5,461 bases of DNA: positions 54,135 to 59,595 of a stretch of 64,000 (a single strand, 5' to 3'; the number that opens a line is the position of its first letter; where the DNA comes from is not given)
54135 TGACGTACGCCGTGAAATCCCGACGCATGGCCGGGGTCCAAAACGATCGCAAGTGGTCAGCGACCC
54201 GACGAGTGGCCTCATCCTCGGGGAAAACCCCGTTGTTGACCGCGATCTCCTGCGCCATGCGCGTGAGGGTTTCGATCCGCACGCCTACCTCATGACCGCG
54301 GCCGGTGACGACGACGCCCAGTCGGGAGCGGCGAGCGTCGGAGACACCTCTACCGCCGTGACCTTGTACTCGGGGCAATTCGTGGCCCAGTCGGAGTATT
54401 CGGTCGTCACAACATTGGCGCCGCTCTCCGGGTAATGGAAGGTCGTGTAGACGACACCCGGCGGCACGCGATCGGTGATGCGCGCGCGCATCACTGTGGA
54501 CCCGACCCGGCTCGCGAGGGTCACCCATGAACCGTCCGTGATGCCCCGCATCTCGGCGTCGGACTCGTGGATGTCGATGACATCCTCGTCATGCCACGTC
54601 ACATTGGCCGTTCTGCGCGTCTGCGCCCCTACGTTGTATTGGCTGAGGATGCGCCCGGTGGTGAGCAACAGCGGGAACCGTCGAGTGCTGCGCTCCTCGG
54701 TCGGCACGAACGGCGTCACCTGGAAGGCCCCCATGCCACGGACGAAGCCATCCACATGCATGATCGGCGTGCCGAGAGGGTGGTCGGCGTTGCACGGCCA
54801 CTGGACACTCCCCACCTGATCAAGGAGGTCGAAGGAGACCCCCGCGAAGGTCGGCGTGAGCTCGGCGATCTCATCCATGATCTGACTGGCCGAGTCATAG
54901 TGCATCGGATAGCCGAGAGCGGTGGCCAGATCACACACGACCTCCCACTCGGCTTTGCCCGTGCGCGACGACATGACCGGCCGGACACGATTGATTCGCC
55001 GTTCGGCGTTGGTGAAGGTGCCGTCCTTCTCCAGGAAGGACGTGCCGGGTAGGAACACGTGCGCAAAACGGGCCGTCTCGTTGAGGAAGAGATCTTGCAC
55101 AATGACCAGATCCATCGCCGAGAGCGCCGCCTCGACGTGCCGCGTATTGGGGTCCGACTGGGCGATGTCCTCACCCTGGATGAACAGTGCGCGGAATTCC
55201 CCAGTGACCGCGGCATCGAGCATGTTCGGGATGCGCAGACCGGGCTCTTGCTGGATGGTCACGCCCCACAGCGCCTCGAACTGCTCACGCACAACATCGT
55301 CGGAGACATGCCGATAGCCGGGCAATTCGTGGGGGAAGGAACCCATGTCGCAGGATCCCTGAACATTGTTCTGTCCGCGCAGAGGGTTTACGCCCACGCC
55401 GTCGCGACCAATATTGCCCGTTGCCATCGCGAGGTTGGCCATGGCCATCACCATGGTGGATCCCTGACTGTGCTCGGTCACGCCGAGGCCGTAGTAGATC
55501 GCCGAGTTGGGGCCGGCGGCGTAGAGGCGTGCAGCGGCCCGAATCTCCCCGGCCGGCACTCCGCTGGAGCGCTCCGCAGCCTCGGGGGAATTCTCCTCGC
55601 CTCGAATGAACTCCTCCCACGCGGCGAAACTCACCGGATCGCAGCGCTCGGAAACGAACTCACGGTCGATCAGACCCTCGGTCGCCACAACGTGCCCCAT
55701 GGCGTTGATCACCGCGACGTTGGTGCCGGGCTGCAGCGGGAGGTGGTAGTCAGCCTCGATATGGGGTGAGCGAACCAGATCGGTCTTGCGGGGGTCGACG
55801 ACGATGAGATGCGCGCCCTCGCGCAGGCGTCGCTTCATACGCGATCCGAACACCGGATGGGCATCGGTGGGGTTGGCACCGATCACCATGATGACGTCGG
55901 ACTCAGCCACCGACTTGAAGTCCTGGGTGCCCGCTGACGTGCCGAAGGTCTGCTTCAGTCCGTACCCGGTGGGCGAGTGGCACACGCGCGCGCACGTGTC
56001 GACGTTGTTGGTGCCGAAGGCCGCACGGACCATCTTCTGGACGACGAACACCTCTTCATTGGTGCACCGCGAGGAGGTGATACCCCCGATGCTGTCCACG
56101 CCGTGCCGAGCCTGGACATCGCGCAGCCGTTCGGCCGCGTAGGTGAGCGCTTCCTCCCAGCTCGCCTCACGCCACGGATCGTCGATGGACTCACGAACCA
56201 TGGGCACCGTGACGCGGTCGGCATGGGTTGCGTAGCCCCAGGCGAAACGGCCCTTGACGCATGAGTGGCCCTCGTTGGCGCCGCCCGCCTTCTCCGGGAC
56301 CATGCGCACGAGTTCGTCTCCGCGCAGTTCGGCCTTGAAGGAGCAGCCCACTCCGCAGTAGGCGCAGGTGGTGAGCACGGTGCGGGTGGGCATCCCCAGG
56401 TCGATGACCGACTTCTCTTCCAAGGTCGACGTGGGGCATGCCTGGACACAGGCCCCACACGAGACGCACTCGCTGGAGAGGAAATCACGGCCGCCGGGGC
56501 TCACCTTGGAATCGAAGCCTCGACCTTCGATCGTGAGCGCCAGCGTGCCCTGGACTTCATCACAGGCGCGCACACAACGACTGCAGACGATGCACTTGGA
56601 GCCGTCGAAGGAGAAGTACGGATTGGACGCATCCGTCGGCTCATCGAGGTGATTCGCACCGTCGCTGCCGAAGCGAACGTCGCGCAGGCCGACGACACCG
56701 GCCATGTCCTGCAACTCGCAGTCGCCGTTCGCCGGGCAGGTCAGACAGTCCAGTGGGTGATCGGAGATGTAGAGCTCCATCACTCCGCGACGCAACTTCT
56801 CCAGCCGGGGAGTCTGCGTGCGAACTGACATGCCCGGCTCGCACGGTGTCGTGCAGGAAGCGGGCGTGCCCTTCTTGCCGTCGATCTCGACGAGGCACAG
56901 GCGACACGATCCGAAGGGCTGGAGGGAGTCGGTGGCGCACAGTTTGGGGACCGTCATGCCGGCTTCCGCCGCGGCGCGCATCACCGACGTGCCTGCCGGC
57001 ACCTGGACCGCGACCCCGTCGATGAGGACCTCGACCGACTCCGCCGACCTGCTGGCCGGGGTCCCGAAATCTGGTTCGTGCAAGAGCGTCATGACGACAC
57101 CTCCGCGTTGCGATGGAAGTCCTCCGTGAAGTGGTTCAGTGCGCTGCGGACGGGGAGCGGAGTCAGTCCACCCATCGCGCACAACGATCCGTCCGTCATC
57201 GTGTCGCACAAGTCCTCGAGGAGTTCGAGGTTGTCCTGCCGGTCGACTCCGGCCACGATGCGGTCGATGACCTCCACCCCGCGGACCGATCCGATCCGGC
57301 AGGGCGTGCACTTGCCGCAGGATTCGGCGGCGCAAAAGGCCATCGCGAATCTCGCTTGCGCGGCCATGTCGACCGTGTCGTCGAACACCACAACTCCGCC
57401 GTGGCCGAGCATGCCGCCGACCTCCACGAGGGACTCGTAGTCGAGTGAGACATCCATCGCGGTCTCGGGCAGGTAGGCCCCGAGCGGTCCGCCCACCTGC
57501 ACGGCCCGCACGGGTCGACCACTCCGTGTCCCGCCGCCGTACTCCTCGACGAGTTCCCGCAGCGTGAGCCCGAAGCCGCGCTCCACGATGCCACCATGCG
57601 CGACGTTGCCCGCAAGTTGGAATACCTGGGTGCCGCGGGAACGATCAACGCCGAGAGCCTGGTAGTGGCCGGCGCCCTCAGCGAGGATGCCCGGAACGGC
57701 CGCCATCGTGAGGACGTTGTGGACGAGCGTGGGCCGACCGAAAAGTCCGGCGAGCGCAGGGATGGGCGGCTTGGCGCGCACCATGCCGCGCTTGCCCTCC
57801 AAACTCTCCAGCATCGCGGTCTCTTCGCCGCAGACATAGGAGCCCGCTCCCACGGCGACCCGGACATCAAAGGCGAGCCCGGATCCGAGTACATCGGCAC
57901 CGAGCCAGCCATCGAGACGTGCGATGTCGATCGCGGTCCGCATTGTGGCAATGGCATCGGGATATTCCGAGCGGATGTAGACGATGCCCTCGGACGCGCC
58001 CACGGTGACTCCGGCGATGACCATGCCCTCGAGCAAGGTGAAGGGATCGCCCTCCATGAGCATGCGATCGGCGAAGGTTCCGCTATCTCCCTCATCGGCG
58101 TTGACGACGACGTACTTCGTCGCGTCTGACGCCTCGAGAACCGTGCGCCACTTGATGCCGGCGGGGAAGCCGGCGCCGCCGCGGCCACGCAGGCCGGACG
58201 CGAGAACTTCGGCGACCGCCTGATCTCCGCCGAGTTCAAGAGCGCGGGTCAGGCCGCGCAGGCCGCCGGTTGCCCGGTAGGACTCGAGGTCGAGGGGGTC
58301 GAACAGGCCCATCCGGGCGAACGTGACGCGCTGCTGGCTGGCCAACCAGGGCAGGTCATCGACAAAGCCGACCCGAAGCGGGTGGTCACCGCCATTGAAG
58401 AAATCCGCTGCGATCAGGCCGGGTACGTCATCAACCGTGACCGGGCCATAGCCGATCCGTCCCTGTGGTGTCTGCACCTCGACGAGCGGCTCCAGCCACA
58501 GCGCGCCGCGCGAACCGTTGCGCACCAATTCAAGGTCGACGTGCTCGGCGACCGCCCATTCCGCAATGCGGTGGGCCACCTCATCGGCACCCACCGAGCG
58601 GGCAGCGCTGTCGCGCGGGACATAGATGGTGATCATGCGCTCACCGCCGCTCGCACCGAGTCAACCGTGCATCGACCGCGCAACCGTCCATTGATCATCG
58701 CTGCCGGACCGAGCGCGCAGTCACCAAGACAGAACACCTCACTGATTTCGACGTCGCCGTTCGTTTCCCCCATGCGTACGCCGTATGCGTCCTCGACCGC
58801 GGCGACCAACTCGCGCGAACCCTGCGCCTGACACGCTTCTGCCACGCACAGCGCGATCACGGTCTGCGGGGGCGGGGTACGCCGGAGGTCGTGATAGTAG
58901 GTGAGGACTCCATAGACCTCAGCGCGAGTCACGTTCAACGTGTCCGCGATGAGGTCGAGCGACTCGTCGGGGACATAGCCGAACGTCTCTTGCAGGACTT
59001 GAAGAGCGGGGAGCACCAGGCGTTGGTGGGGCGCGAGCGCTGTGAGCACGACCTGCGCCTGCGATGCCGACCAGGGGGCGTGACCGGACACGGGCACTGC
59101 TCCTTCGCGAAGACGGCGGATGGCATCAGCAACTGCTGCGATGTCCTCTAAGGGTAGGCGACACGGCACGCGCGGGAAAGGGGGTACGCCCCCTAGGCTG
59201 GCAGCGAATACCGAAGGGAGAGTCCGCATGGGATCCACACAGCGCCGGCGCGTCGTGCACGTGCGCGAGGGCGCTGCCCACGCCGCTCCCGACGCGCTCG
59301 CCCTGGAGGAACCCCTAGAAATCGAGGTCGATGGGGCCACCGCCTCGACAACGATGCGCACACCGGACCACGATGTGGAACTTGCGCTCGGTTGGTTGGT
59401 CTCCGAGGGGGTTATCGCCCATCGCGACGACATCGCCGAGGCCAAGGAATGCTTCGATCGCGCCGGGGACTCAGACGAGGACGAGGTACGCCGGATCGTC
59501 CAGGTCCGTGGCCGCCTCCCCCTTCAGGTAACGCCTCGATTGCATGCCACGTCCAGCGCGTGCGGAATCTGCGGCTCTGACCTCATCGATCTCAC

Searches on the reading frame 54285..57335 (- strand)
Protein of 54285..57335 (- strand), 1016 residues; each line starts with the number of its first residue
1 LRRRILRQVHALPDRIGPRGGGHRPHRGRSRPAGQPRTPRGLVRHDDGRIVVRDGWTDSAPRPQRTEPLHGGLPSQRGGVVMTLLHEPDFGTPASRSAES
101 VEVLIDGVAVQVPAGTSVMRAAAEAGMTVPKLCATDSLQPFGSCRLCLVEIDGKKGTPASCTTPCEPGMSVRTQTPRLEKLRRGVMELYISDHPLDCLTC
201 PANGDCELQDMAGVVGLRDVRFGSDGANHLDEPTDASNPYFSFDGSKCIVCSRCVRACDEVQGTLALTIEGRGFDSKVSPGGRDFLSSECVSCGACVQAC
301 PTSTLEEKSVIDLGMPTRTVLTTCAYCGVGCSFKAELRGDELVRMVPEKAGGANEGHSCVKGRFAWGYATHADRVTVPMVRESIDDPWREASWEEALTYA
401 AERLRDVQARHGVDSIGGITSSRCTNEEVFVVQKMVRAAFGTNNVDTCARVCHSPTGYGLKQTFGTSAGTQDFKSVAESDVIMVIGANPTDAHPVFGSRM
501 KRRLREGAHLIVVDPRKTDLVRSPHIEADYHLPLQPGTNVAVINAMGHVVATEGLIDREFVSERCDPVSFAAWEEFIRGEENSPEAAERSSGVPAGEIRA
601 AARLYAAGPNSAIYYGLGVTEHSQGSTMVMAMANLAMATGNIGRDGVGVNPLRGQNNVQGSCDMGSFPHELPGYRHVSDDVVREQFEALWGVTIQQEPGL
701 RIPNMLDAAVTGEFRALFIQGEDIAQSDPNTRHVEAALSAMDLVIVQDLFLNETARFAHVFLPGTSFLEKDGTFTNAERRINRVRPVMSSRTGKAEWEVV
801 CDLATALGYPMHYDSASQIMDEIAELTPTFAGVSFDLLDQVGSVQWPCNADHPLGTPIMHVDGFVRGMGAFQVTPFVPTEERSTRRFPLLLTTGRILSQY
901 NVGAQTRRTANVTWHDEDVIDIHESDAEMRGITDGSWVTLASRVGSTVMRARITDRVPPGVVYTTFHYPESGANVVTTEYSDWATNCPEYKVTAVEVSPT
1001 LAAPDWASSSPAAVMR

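Call 38: search_protein_families(library=pfam, proteins=[window:54285-57335:-], max_evalue=0.00001)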
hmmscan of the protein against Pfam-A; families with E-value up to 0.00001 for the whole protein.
window:54285-57335:- (1016 aa): 7 families
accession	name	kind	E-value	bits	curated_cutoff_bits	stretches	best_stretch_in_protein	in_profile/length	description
PF00384.28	Molybdopterin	-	1.6e-69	235.1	24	1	374-805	1-352/353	Molybdopterin oxidoreductase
PF01568.27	Molydop_binding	-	3.6e-28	98.2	26.8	1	889-994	1-110/110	Molydopterin dinucleotide binding domain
PF13510.11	Fer2_4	-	3.9e-24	84.9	22.8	1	99-175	2-81/82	2Fe-2S iron-sulfur cluster binding domain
PF10588.14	NADH-G_4Fe-4S_3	-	2.4e-16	59.4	27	1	182-221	1-40/40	NADH-ubiquinone oxidoreductase-G iron-sulfur binding region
PF04879.21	Molybdop_Fe4S4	-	6.1e-15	55.4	22.7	1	318-369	2-53/55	Molybdopterin oxidoreductase Fe4S4 domain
PF12838.12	Fer4_7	-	1.3e-07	32.4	27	1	247-302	1-50/52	4Fe-4S dicluster domain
PF22117.2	Fer4_Nqo3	-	3.1e-06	27.7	27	1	241-305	4-66/67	NADH-quinone oxidoreductase subunit 3, ferredoxin-like domain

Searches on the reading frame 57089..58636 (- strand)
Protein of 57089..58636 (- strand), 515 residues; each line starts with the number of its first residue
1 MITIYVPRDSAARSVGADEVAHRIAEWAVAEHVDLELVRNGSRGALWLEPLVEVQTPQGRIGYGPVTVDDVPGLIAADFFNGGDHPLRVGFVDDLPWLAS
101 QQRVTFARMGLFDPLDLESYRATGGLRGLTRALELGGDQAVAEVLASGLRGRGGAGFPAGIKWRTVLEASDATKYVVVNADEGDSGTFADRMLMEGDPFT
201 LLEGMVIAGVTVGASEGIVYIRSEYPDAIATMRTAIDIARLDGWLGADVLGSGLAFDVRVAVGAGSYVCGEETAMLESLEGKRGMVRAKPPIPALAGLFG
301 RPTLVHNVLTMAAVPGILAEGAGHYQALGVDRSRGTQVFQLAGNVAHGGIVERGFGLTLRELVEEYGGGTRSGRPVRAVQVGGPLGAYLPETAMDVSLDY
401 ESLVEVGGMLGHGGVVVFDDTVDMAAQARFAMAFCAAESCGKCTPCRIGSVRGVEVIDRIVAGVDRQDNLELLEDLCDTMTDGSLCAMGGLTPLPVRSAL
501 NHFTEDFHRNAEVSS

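Call 38: search_protein_families(library=pfam, proteins=[window:57089-58636:-], max_evalue=0.00001)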
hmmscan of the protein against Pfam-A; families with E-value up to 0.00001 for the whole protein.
window:57089-58636:- (515 aa): 2 families
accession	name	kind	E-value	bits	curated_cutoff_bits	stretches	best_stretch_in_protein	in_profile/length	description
PF01512.22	Complex1_51K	-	1.5e-43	148.7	31.2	1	146-315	3-149/150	Nuo51 FMN-binding domain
PF10589.14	NADH_4Fe-4S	-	2.5e-28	98.2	23.5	1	427-509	2-84/85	NADH-ubiquinone oxidoreductase-F iron-sulfur binding region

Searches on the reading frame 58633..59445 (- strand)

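Call 38: search_protein_families(library=pfam, proteins=[window:58633-59445:-], max_evalue=0.00001)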
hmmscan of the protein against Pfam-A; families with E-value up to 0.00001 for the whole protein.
window:58633-59445:- (270 aa): 1 family
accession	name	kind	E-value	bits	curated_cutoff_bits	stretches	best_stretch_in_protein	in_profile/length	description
PF01257.25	2Fe-2S_thioredx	-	8.9e-33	113.6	24.8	1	139-268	10-141/145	Thioredoxin-like [2Fe-2S] ferredoxin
